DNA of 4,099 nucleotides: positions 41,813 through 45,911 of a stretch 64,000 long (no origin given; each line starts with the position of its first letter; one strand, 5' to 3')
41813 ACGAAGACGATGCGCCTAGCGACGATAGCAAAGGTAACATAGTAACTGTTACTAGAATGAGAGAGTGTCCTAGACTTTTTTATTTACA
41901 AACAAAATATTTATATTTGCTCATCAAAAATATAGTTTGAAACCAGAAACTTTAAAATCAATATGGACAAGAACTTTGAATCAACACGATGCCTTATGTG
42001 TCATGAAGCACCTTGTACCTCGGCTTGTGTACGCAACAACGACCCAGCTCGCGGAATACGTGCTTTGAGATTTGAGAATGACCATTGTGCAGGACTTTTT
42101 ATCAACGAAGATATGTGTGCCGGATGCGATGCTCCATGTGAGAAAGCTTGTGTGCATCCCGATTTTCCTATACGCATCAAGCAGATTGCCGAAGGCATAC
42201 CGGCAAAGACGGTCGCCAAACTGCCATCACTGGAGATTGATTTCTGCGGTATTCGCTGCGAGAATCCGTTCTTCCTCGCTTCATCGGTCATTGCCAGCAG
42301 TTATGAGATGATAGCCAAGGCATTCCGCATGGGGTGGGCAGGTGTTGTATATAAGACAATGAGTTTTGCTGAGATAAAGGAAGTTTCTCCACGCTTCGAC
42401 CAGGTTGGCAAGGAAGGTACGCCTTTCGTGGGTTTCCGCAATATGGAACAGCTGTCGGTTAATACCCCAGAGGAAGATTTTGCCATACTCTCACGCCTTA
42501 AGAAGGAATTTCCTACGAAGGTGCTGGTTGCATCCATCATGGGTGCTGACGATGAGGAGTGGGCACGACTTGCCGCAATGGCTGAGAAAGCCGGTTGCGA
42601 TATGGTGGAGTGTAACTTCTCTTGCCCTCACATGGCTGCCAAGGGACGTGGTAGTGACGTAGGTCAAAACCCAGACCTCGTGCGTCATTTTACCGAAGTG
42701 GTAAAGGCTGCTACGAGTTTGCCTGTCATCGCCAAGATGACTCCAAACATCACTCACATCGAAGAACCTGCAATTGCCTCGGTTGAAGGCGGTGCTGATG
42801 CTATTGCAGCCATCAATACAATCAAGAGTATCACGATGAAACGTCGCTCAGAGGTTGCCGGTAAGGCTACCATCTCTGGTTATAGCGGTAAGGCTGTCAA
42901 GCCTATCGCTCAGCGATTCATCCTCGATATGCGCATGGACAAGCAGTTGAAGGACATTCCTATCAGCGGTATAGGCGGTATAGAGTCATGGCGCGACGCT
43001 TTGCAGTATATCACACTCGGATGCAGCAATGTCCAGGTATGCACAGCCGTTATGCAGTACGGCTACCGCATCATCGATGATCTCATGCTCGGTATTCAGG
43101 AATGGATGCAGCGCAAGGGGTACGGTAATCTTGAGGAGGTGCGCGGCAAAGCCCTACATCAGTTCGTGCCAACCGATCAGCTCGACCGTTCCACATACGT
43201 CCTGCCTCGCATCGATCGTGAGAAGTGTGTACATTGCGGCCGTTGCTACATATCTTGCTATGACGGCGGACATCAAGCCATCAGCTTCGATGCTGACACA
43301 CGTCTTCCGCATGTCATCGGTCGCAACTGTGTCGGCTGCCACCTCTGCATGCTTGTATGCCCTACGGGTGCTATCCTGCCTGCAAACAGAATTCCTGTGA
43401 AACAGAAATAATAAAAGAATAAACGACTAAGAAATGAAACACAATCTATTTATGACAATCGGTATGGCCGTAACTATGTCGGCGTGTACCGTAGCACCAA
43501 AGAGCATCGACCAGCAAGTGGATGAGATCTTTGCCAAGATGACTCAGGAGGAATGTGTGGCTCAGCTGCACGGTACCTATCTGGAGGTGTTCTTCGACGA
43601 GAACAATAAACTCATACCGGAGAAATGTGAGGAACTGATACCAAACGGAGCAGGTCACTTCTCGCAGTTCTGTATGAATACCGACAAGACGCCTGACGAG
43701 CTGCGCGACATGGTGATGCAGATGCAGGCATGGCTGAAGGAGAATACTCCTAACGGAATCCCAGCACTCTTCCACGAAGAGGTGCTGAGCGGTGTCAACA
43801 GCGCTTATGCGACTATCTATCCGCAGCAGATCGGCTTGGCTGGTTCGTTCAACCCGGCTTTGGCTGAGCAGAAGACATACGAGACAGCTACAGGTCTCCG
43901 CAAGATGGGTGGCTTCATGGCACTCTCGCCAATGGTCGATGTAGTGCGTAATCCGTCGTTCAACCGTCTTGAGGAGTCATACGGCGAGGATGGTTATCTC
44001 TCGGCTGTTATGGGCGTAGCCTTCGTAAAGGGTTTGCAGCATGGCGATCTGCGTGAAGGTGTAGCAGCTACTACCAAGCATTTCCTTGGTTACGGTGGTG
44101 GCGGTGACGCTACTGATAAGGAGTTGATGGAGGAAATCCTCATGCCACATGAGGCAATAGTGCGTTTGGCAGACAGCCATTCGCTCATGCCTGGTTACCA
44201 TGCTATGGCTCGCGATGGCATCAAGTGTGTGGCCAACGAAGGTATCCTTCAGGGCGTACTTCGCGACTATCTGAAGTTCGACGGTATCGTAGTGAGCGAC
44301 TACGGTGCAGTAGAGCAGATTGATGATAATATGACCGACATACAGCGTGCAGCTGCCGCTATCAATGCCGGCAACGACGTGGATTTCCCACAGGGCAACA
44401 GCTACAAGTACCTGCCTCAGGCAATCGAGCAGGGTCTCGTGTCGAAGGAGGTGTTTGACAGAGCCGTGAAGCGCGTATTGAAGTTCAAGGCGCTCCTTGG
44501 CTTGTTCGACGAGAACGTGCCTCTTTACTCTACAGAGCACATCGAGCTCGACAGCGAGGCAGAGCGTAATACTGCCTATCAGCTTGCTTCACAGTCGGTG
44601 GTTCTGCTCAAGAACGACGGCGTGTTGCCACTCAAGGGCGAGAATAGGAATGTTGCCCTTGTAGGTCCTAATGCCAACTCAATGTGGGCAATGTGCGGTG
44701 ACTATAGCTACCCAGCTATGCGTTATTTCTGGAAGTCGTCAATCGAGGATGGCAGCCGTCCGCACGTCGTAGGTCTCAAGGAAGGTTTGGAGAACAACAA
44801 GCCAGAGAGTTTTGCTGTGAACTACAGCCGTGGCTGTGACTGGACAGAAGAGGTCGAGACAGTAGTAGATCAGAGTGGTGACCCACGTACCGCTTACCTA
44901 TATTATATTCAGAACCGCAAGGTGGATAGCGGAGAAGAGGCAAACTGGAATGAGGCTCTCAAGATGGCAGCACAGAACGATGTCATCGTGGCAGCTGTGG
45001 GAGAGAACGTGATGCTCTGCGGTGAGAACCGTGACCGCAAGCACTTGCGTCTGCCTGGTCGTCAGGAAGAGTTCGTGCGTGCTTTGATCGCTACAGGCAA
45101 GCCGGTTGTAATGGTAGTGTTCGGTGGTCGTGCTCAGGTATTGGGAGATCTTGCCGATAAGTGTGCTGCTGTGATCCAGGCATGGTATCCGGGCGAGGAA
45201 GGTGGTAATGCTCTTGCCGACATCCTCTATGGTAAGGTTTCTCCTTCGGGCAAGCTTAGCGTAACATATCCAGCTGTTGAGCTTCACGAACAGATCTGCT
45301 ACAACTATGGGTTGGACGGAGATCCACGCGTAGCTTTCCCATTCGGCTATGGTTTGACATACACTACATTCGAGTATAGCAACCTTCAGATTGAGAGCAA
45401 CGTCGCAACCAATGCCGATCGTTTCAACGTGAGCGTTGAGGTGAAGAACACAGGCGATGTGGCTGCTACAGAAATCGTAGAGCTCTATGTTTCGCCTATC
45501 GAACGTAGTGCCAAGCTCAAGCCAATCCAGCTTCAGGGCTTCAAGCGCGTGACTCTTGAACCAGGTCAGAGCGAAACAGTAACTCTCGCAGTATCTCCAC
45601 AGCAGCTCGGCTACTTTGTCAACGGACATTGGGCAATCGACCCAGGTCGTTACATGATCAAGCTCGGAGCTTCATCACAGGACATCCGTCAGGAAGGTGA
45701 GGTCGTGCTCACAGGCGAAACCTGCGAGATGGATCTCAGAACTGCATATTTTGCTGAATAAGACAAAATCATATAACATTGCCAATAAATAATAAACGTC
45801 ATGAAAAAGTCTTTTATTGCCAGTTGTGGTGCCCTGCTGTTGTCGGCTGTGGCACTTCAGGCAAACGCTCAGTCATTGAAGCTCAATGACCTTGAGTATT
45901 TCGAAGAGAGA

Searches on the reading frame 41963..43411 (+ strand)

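Call 67: search_protein_families(library=pfam, proteins=[window:41963-43411:+], max_evalue=0.00001)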
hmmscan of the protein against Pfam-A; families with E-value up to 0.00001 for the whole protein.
window:41963-43411:+ (482 aa): 7 families
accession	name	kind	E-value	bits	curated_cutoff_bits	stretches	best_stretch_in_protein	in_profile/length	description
PF01180.27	DHO_dh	-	6.8e-37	127.7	27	1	90-382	2-291/291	Dihydroorotate dehydrogenase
PF14697.11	Fer4_21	-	9.1e-17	61.4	35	1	416-471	2-57/59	4Fe-4S dicluster domain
PF12838.12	Fer4_7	-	3.1e-08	34.4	27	1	421-470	1-52/52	4Fe-4S dicluster domain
PF01207.24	Dus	-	3.9e-08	33.2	20.4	1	177-270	48-140/311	Dihydrouridine synthase (Dus)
PF12837.12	Fer4_6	-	6.4e-08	32.6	25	1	415-434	2-21/24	4Fe-4S binding domain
PF00037.32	Fer4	-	4.4e-07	29.9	21.1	0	455-471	7-23/24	4Fe-4S binding domain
PF13237.11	Fer4_10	-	5.9e-06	26.6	25.5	1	415-467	2-53/53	4Fe-4S dicluster domain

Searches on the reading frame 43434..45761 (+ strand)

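Call 67: search_protein_families(library=pfam, proteins=[window:43434-45761:+], max_evalue=0.00001)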
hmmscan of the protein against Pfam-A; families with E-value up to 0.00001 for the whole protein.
window:43434-45761:+ (775 aa): 3 families
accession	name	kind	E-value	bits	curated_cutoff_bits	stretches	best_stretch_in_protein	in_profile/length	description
PF01915.27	Glyco_hydro_3_C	-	6.4e-49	167.1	31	1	389-643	1-200/200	Glycosyl hydrolase family 3 C-terminal domain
PF00933.27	Glyco_hydro_3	-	1.5e-48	166.3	27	1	88-350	42-315/316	Glycosyl hydrolase family 3 N terminal domain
PF14310.12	Fn3-like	-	2.4e-15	56.8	25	1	680-748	1-71/71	Fibronectin type III-like domain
